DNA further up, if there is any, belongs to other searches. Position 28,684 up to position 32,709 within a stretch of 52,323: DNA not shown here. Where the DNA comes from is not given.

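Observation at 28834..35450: Maf + neuA-neuB-neuC operon: a flagellin-type nonulosonic-acid glycosylation module next to flgM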

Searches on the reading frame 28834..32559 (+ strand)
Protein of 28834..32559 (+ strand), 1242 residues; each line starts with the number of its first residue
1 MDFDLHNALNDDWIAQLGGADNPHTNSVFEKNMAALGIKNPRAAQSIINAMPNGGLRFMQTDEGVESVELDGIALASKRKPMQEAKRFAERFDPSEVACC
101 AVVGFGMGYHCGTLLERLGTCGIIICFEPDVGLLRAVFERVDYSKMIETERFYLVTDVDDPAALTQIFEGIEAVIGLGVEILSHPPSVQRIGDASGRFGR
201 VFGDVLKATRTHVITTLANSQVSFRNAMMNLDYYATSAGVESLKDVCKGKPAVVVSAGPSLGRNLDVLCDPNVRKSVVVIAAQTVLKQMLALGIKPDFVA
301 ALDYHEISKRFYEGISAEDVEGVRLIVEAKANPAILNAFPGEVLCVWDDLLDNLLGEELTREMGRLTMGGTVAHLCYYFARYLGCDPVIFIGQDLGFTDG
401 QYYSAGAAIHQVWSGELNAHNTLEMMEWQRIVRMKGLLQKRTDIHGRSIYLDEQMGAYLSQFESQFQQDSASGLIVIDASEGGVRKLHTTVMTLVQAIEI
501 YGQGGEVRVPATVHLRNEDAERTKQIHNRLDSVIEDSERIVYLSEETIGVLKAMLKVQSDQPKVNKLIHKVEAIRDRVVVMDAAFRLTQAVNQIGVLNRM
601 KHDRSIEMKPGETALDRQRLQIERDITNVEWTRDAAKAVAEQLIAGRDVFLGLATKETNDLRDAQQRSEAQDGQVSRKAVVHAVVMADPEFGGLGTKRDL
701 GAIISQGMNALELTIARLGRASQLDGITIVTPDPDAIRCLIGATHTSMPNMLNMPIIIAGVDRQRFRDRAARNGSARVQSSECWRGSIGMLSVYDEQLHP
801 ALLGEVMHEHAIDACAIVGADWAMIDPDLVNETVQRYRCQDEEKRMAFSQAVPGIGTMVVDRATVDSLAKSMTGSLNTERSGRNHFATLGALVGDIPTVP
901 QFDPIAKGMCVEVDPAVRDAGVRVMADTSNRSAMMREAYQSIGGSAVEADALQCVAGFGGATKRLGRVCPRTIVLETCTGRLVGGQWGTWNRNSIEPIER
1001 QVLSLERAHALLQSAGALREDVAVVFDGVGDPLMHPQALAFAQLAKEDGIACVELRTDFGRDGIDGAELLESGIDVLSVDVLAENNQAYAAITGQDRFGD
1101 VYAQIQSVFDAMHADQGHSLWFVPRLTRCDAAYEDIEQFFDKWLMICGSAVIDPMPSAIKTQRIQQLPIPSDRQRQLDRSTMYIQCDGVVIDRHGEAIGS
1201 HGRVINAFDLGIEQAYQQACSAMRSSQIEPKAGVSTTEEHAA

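Call 5: search_protein_families(library=pfam, proteins=[window:28834-32559:+], max_evalue=0.01)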
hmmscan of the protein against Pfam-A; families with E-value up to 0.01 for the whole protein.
window:28834-32559:+ (1242 aa): 2 families
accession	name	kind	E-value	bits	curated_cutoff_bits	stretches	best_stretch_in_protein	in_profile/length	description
PF01973.23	MptE-like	-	1.1e-35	123.4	34.6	1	226-399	2-170/171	6-hydroxymethylpterin diphosphokinase MptE-like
PF20157.4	Maf_flag10_N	-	0.00022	21.2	23.5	1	90-149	107-163/228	Glycosyltransferase Maf N-terminal domain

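Call 6: search_protein_families(library=ncbifam, proteins=[window:28834-32559:+], max_evalue=0.01)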
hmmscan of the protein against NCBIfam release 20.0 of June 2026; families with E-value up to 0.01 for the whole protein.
window:28834-32559:+ (1242 aa): 4 families
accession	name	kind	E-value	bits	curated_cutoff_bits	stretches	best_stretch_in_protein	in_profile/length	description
NF050051.1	FlagModPseD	domain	3e-15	55.8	670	1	235-630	211-602/640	flagellin modification protein PseD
TIGR04321.1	spiroSPASM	subfamily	6.4e-05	21.8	250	1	999-1144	259-406/510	spiro-SPASM protein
TIGR04317.1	W_rSAM_matur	equivalog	0.0012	18.1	380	1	1011-1110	41-138/349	tungsten cofactor oxidoreductase radical SAM maturase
TIGR04311.1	rSAM_Geo_metal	subfamily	0.0088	15.1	400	0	1016-1112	44-143/423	radical SAM/SPASM family putative metalloenzyme maturase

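Call 10: find_homologous_proteins(query=window:28834-32559:+, max_evalue=0.00001)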
Query window:28834-32559:+ (1242 aa): 1277 proteins with E <= 0.00001 among 8000 candidates; the best 120 are listed.
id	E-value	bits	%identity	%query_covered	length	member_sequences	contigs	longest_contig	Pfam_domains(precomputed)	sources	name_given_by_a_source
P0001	0.0e+0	2814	100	100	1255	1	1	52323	PF01973.24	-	-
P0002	0.0e+0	2444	87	100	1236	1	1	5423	PF01973.24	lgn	-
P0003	0.0e+0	1907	66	100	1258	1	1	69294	PF01973.24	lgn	-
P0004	0.0e+0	1852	66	100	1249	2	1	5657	PF01973.24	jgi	-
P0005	0.0e+0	1845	66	100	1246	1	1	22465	PF01973.24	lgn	-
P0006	0.0e+0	1809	66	98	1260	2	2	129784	PF01973.24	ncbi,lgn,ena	-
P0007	0.0e+0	1785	65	99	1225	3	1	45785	PF01973.24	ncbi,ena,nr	ncbi:hypothetical protein COB72_07140 [bacterium]|nr:MAG: hypothetical protein COB72_07140 [bacteriu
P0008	0.0e+0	1784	64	100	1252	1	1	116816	PF01973.24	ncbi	-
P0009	0.0e+0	1773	64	100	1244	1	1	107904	PF01973.24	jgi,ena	-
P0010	0.0e+0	1769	65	99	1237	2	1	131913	PF01973.24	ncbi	-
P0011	0.0e+0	1757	64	99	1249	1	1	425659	PF01973.24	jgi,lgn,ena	-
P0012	0.0e+0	1756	65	98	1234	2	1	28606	PF01973.24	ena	-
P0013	0.0e+0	1754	62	100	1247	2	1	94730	PF01973.24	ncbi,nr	ncbi:MAG: DUF115 domain-containing protein [Phycisphaerales bacterium]|nr:DUF115 domain-containing p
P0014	0.0e+0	1743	63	100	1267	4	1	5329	PF01973.24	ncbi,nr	ncbi:MAG: DUF115 domain-containing protein [Phycisphaerales bacterium]|nr:DUF115 domain-containing p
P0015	0.0e+0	1742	63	100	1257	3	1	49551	PF01973.24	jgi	jgi:hypothetical protein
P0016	0.0e+0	1740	62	99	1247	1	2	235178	PF01973.24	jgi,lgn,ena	-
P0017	0.0e+0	1701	62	99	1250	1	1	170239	PF01973.24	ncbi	-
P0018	0.0e+0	1689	64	97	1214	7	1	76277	PF01973.24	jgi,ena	-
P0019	0.0e+0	1686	63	98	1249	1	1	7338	PF01973.24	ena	-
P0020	0.0e+0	1672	60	100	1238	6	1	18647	PF01973.24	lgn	-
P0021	0.0e+0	1671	62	98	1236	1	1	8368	PF01973.24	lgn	-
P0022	0.0e+0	1658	60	98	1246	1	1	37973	PF01973.24,PF04055.28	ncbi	-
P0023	0.0e+0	1649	58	100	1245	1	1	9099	PF01973.24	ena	-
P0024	0.0e+0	1614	58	100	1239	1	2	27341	PF01973.24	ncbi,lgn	ncbi:MAG: 6-hydroxymethylpterin diphosphokinase MptE-like protein [Phycisphaerales bacterium]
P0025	0.0e+0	1598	58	98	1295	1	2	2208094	PF01973.24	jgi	jgi:hypothetical protein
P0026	0.0e+0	1585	59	97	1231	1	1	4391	PF01973.24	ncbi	ncbi:MAG: 6-hydroxymethylpterin diphosphokinase MptE-like protein [Phycisphaerales bacterium]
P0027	0.0e+0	1511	57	98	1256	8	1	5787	PF01973.24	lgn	-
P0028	0.0e+0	1366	51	100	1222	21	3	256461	PF01973.24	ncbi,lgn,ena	-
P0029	0.0e+0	1360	52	99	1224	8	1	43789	PF01973.24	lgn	-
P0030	0.0e+0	1359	51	100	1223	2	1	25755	PF01973.24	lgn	-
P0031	0.0e+0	1358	52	99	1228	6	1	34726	PF01973.24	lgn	-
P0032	0.0e+0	1356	51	99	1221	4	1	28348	PF01973.24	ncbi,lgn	-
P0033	0.0e+0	1354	52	97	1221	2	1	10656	PF01973.24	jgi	-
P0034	0.0e+0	1351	51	100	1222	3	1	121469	PF01973.24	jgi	jgi:hypothetical protein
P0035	0.0e+0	1348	51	100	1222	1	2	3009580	PF01973.24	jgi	jgi:hypothetical protein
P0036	0.0e+0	1340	51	99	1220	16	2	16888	PF01973.24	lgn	-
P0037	0.0e+0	1333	52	97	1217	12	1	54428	PF01973.24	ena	-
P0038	0.0e+0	1331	52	97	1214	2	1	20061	PF01973.24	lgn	-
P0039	0.0e+0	1329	51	97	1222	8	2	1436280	PF01973.24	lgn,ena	-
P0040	0.0e+0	1326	52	98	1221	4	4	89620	PF01973.24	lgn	-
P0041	0.0e+0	1323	51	98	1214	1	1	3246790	PF01973.24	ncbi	-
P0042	0.0e+0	1319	51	98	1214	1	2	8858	PF01973.24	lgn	-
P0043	0.0e+0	1318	51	98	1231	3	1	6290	PF01973.24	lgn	-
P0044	0.0e+0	1314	50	98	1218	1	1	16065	PF01973.24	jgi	jgi:hypothetical protein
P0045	0.0e+0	1311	50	98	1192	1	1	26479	PF01973.24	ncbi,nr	ncbi:MAG: DUF115 domain-containing protein [Phycisphaerales bacterium]|nr:DUF115 domain-containing p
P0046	0.0e+0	1306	52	97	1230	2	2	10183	PF01973.24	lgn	-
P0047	0.0e+0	1303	50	98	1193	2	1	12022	PF01973.24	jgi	-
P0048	0.0e+0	1297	50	99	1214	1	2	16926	PF01973.24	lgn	-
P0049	0.0e+0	1285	50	96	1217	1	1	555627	PF01973.24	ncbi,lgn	-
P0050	0.0e+0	1281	50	97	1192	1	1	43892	PF01973.24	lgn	-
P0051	0.0e+0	1278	50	98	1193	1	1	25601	PF01973.24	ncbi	-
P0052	0.0e+0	1271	50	97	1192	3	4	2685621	PF01973.24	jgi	jgi:hypothetical protein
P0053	0.0e+0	1103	45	97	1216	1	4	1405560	PF01973.24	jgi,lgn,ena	-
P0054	0.0e+0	1084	45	96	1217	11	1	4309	PF01973.24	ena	-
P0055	0.0e+0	1083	45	97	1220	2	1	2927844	PF01973.24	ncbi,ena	-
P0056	0.0e+0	1082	45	96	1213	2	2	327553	PF01973.24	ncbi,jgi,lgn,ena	-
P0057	0.0e+0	1082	45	96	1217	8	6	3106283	PF01973.24,PF20157.5,PF04055.28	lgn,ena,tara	tara:strand:- start:67778 stop:71431 length:3654 start_codon:yes stop_codon:yes gene_type:complete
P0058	0.0e+0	1078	44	97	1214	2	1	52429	PF01973.24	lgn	-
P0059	0.0e+0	1078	44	97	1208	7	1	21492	PF01973.24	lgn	-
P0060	0.0e+0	1076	44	97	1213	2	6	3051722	PF01973.24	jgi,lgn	jgi:hypothetical protein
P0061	0.0e+0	1075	44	97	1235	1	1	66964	PF01973.24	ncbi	ncbi:MAG: 6-hydroxymethylpterin diphosphokinase MptE-like protein [Phycisphaerales bacterium]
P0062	0.0e+0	1073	44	98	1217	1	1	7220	PF01973.24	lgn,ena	-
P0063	0.0e+0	1067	44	95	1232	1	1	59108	PF01973.24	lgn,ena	-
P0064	0.0e+0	1066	44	97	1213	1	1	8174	PF01973.24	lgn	-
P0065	0.0e+0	1066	45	96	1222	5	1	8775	PF01973.24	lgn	-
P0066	0.0e+0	1064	44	97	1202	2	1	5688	PF01973.24,PF20157.5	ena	-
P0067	0.0e+0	1063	44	96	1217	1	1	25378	PF01973.24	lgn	-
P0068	0.0e+0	1063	44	97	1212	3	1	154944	PF01973.24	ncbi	-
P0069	0.0e+0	1063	44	97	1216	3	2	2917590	PF01973.24,PF04055.28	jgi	jgi:hypothetical protein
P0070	0.0e+0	1062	44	98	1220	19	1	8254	PF01973.24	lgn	-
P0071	0.0e+0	1061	43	97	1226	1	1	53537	PF01973.24,PF20157.5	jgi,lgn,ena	-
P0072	0.0e+0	1061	44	97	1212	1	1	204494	PF01973.24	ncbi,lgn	-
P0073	0.0e+0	1060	44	96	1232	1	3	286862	PF01973.24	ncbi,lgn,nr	ncbi:MAG: DUF115 domain-containing protein [Phycisphaerales bacterium]|nr:DUF115 domain-containing p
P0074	0.0e+0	1058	43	97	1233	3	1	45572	PF01973.24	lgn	-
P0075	0.0e+0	1058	43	98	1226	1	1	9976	PF01973.24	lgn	-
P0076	0.0e+0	1056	43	98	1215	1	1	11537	PF01973.24,PF20157.5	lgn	-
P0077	0.0e+0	1056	43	98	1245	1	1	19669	PF01973.24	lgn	-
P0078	0.0e+0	1053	44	97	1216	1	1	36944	PF01973.24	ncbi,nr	ncbi:MAG: DUF115 domain-containing protein [Phycisphaerales bacterium]|nr:DUF115 domain-containing p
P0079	0.0e+0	1050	43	97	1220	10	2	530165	PF01973.24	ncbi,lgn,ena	-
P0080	0.0e+0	1050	44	97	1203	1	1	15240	PF01973.24,PF20157.5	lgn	-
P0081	0.0e+0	1048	44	98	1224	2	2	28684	PF01973.24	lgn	-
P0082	0.0e+0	1047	43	100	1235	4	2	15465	PF01973.24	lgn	-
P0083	0.0e+0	1045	43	97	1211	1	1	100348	PF01973.24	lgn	-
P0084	0.0e+0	1044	43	98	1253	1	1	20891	PF01973.24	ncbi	-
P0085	0.0e+0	1040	44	98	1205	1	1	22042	PF01973.24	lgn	-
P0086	0.0e+0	1040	42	98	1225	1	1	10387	PF01973.24,PF20157.5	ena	-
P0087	0.0e+0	1039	43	98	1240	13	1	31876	PF01973.24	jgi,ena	jgi:hypothetical protein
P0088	0.0e+0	1038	44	97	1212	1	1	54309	PF01973.24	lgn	-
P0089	0.0e+0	1037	43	97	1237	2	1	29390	PF01973.24,PF20157.5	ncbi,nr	ncbi:MAG: motility associated factor glycosyltransferase family protein [Phycisphaerales bacterium]|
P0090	0.0e+0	1034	43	97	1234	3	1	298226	PF01973.24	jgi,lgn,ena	-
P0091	0.0e+0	1033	44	96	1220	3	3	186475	PF01973.24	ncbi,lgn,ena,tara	tara:strand:- start:8319 stop:11981 length:3663 start_codon:yes stop_codon:yes gene_type:complete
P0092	0.0e+0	1032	43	97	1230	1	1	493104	PF01973.24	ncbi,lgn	-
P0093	0.0e+0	1028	44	96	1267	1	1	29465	PF01973.24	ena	-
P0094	0.0e+0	1022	43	95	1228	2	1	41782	PF01973.24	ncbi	ncbi:MAG: 6-hydroxymethylpterin diphosphokinase MptE-like protein [Phycisphaerales bacterium]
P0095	0.0e+0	1018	43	96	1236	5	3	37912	PF01973.24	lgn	-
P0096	0.0e+0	1012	44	97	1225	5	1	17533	PF01973.24,PF04055.28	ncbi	-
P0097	3.8e-298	1010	45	94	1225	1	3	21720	PF01973.24,PF04055.28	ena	-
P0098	7.3e-298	1009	43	97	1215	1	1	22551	PF01973.24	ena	-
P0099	1.6e-297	1008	43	97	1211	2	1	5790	PF01973.24,PF04055.28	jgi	jgi:hypothetical protein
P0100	2.7e-297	1007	42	96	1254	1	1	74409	PF01973.24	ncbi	-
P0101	5.5e-297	1006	44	94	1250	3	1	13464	PF01973.24,PF20157.5,PF04055.28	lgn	-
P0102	7.4e-296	1003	43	98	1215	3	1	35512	PF01973.24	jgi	-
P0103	7.5e-296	1003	43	94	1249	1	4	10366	PF01973.24,PF04055.28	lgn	-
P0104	1.5e-295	1002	44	94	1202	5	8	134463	PF01973.24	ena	-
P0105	3.8e-295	1000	43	94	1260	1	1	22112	PF01973.24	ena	-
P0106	8.5e-295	999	43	97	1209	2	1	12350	PF01973.24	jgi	-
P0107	2.2e-294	998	43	99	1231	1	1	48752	PF01973.24,PF04055.28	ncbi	-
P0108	4.0e-293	994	43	97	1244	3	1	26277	PF01973.24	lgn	-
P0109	4.6e-292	990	44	94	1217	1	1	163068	PF01973.24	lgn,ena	-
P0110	2.5e-291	988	44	94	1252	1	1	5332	PF01973.24,PF04055.28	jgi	jgi:hypothetical protein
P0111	2.7e-291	988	43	96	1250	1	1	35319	PF01973.24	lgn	-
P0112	3.5e-291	987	43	98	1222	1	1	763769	PF01973.24,PF04055.28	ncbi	-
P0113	3.7e-291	987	44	97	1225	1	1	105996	PF01973.24,PF04055.28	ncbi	-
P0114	1.5e-290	985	43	96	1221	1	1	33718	PF01973.24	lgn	-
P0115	5.7e-289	980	45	90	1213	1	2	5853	PF01973.24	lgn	-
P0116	1.4e-288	979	43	94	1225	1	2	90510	PF01973.24,PF20157.5,PF04055.28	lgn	-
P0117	3.9e-288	977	44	91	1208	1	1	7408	PF01973.24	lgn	-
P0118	5.8e-288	976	42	97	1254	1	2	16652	PF01973.24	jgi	jgi:hypothetical protein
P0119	7.5e-288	976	42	95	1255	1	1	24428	PF01973.24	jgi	jgi:hypothetical protein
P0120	4.0e-287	974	43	94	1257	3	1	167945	PF01973.24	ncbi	ncbi:MAG: 6-hydroxymethylpterin diphosphokinase MptE-like protein [Planctomycetota bacterium]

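Call 12: search_solved_structures(query=window:28834-32559:+, max_evalue=1)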
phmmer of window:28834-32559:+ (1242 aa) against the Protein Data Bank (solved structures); distinct sequences matched with E-value up to 1: 3.
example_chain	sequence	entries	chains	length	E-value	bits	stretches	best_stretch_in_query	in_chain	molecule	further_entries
5mu5_A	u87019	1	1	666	0.0034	18.3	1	250-340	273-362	Uncharacterized protein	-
8sd5_A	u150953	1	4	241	0.056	14.3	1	230-301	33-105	6-hydroxymethyl-7,8-dihydropterin pyrophosphokinase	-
8sbu_A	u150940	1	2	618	0.14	13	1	230-301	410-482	Maltose/maltodextrin-binding periplasmic protein,6-hydroxymethyl-7,8-dihydropterin pyropho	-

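Call 14: find_encoding_contigs(protein=P0035, flank=10000, max_places=2)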
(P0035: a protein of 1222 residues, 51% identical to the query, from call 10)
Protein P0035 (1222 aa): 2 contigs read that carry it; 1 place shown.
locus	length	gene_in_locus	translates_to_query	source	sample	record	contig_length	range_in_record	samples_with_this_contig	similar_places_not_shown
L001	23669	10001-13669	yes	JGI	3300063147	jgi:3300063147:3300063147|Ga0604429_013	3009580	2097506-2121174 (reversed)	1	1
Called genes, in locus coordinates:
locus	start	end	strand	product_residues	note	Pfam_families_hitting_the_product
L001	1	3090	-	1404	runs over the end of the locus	PF13360:PQQ_2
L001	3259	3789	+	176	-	PF18902:DUF5658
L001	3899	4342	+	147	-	PF03168:LEA_2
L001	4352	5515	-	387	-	PF01784:DUF34_NIF3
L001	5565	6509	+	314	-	PF00288:GHMP_kinases_N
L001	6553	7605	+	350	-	PF00480:ROK, PF01869:BcrAD_BadFG (weak)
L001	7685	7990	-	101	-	PF04316:FlgM (weak)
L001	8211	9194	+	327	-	-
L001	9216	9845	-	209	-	-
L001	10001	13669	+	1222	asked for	PF01973:MptE-like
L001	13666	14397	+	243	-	PF02348:CTP_transf_3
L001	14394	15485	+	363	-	PF03102:NeuB, PF08666:SAF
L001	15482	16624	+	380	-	PF02350:Epimerase_2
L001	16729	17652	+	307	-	PF08668:HDOD, PF01966:HD (faint)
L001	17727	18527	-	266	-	PF01975:SurE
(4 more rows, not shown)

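Call 15: find_encoding_contigs(protein=P0057, flank=10000, max_places=2)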
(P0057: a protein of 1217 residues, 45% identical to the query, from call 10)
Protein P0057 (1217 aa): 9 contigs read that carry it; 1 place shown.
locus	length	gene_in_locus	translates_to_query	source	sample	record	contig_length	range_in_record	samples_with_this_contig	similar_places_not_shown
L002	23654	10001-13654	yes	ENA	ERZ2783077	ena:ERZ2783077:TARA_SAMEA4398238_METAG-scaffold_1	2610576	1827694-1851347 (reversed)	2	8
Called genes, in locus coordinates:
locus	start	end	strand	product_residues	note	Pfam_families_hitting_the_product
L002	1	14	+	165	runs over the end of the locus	PF02502:LacAB_rpiB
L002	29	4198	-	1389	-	PF13360:PQQ_2 (weak)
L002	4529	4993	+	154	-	PF18902:DUF5658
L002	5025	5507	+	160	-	PF03168:LEA_2 (weak)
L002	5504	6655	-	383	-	PF01784:DUF34_NIF3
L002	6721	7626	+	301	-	PF00288:GHMP_kinases_N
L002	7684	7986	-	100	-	PF04316:FlgM (faint)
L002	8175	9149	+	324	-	-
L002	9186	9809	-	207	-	-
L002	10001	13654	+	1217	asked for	PF20157:Maf_flag10_N (faint), PF01973:MptE-like, PF04055:Radical_SAM (weak)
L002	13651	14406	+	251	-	PF02348:CTP_transf_3, PF12804:NTP_transf_3 (weak)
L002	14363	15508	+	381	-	PF03102:NeuB, PF08666:SAF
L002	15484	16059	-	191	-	PF01230:HIT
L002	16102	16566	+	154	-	PF00571:CBS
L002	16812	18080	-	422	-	PF13439:Glyco_transf_4, PF13579:Glyco_trans_4_4, PF00534:Glycos_transf_1, PF13692:Glyco_trans_1_4, PF13524:Glyco_trans_1_2 (weak)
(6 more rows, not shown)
